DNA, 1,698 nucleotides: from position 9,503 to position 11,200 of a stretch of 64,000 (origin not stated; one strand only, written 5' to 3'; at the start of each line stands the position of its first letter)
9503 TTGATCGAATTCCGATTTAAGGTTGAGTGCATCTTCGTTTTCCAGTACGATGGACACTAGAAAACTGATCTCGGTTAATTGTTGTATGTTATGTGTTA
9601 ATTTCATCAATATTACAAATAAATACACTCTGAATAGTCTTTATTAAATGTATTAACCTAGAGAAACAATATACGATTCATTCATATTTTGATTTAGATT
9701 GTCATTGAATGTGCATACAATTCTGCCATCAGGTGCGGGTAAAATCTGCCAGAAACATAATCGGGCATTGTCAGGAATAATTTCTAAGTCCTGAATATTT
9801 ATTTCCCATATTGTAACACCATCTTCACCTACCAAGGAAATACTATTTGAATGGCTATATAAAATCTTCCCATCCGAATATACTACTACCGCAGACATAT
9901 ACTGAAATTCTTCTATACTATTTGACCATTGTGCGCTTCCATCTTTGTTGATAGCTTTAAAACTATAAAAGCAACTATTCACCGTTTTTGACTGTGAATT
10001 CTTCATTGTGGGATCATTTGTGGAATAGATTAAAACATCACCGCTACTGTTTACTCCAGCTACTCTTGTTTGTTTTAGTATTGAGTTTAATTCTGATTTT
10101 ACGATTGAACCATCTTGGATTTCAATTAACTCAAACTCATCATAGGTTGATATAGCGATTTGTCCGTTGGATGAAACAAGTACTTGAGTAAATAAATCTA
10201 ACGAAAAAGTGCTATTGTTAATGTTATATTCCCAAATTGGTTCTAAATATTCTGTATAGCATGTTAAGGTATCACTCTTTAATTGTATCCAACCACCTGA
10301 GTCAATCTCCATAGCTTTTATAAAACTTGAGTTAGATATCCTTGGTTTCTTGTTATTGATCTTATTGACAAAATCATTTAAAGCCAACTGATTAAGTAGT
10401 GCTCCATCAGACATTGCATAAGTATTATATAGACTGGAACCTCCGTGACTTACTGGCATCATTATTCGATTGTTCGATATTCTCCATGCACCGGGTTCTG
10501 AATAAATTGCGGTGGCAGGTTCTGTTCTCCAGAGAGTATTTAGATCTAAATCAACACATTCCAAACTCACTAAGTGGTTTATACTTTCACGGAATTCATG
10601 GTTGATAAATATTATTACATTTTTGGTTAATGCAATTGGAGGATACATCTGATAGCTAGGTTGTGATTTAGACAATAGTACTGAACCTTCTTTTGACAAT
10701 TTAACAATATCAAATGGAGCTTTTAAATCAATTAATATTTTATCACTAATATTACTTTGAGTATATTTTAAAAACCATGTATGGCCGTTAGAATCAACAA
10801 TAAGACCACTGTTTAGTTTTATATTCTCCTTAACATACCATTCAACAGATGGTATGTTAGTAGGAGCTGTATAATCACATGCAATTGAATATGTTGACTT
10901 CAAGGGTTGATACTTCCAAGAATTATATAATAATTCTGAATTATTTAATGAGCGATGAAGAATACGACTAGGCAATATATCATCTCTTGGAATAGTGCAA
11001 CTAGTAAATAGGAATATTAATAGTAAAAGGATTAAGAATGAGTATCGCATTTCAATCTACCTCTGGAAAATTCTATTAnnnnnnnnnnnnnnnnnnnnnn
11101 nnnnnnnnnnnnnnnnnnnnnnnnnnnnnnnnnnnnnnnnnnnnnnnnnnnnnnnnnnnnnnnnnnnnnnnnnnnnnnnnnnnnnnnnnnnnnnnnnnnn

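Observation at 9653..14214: Short RHS/YD-repeat protein with an unrecognised Cys-rich C-terminal domain, flanked by a secreted retropepsin-PDZ protease and a lipoprotein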

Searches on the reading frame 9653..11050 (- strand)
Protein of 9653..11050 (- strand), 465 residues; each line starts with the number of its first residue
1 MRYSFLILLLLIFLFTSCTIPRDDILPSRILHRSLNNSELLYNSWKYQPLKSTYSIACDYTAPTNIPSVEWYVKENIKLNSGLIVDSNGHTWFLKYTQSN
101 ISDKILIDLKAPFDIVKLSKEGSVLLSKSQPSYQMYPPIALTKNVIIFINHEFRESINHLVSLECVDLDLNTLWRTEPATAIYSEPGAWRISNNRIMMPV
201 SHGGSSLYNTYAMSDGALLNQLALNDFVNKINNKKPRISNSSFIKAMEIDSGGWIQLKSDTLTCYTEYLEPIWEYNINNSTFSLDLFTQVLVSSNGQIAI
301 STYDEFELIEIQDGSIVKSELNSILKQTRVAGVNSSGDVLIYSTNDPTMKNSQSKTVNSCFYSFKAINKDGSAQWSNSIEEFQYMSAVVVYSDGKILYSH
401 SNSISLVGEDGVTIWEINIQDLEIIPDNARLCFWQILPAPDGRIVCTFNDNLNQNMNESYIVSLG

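Call 3: search_protein_families(library=pfam, proteins=[window:9653-11050:-], max_evalue=0.1)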
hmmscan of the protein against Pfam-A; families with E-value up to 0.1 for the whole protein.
window:9653-11050:- (465 aa): 0 families

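Call 4: search_protein_families(library=ncbifam, proteins=[window:9653-11050:-], max_evalue=0.1)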
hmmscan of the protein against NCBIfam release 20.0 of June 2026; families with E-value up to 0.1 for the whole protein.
window:9653-11050:- (465 aa): 0 families

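Call 6: search_protein_families(library=padloc, proteins=[window:9653-11050:-], max_evalue=0.1)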
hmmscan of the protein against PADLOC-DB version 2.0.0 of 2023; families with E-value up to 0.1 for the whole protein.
window:9653-11050:- (465 aa): 0 families

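Call 36: find_homologous_proteins(query=window:9653-11050:-)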
Query window:9653-11050:-: 7874 candidates shared short words with the query, none scored E <= 0.001.
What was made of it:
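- Tried and rejected: No hits (call 36).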

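Call 44: search_solved_structures(query=window:9653-11050:-, max_evalue=10)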
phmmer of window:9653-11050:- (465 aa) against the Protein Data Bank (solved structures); distinct sequences matched with E-value up to 10: 7.
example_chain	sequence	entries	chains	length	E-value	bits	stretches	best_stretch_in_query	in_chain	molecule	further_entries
3hxj_A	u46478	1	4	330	0.014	17.3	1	364-421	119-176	Pyrrolo-quinoline quinone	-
7awz_A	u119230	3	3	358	0.045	15.6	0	350-416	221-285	Scone-E | SconeE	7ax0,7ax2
3no2_A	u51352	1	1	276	0.15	13.9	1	364-435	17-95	uncharacterized protein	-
1m65_A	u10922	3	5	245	0.2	13.5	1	199-266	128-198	Hypothetical protein ycdX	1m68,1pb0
8pf0_A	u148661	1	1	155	0.66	11.8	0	410-453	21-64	Affilin variant Af1 (77405)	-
5l9u_S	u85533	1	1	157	1.1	11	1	321-450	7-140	Hsl1(substrate)_peptide-Ubiquitin_variant fusion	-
8peq_J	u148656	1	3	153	1.7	10.4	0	406-450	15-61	Affilin variant Af2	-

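Call 80: search_solved_structures(query=A5, max_evalue=1)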
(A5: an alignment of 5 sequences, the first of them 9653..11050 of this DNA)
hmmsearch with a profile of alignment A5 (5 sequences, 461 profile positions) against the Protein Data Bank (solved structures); distinct sequences matched with E-value up to 1: 33.
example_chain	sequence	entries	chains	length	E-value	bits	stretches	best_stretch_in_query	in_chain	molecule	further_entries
7awy_A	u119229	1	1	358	3.3e-11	45.9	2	253-411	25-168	Scone-R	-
7awz_A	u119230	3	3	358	5.9e-11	45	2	249-411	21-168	Scone-E | SconeE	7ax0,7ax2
6tji_A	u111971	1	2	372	7.1e-11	44.8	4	264-412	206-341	Cake10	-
6tjh_A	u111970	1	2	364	3.2e-09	39.3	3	264-412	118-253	Cake9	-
8prj_A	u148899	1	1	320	5.2e-08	35.3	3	268-412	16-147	v31Bagel8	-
6tjg_A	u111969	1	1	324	6.2e-08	35.1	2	261-412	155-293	Cake8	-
3hxj_A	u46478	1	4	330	7.1e-08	34.9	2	272-414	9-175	Pyrrolo-quinoline quinone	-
7eq5_A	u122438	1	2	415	5.7e-07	31.9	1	274-411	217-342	Membrane associated protein kinase with beta-propeller domain, pyrrolo-quinoline quinone b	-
7evf_AA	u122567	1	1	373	6.2e-07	31.8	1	274-411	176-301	PQQ_3 domain-containing protein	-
7dxn_A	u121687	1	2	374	4.1e-06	29.1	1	273-411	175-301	Membrane associated protein kinase with beta-propeller domain, pyrrolo-quinoline quinone b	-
6tjf_A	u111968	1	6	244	2.5e-05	26.5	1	275-412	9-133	Cake6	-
6tje_A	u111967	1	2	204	0.00019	23.6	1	260-412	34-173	Cake5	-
8prs_A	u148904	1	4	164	0.0042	19.2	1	259-411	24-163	nvBagel4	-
6tjd_A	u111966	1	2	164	0.011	17.8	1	276-412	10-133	Cake4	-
8pra_A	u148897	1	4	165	0.039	16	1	273-412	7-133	Cell surface protein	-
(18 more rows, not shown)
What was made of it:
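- On PQQ-type beta-propeller lipoprotein (lipo465): The family profile hits PDB propellers at E=3e-11 (call 80).
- The family profile hits PQQ-type propellers at E=3e-11 (call 80).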

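Call 81: search_protein_families(library=pfam, alignment_id=A5, max_evalue=1)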
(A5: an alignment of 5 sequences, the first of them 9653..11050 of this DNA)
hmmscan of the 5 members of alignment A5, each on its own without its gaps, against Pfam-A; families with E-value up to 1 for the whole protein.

A. member 1, window:9653-11050:- (465 aa): 0 families

B. families by the number of members that match (of 5 scanned): 9 families
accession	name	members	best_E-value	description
PF13360.13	PQQ_2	3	0.0001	Outer membrane protein assembly factor BamB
PF13570.13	Beta-prop_ACSF4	3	0.00043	Beta-alanine-activating enzyme, beta-propeller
PF23727.1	Beta-prop_FAM234A_B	2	0.014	FAM234A/B beta-propeller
PF12894.13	ANAPC4_WD40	2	0.034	Anaphase-promoting complex subunit 4 WD40 domain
PF13051.11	DUF3912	1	0.0001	Protein of unknown function (DUF3912)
PF25293.1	Beta-prop_EMC1_N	1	0.043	EMC1 N-terminal beta-propeller domain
PF01453.30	B_lectin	1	0.056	D-mannose binding lectin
PF22692.1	LlgE_F_G_D1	1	0.073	Flagellar hook protein FlgE/F/G D1 domain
PF17751.7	SKICH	1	0.097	SKICH domain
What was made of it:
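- On PQQ-type beta-propeller lipoprotein (lipo465): PQQ_2 hits 3 of 5 members (call 81).
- Closest known: BamB / PQQ-type eight-bladed beta-propeller lipoproteins. Same: The family profile hits PQQ-type propellers at E=3e-11 to 7e-8, and Pfam PQQ_2 hits three of five members (calls 80, 81).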
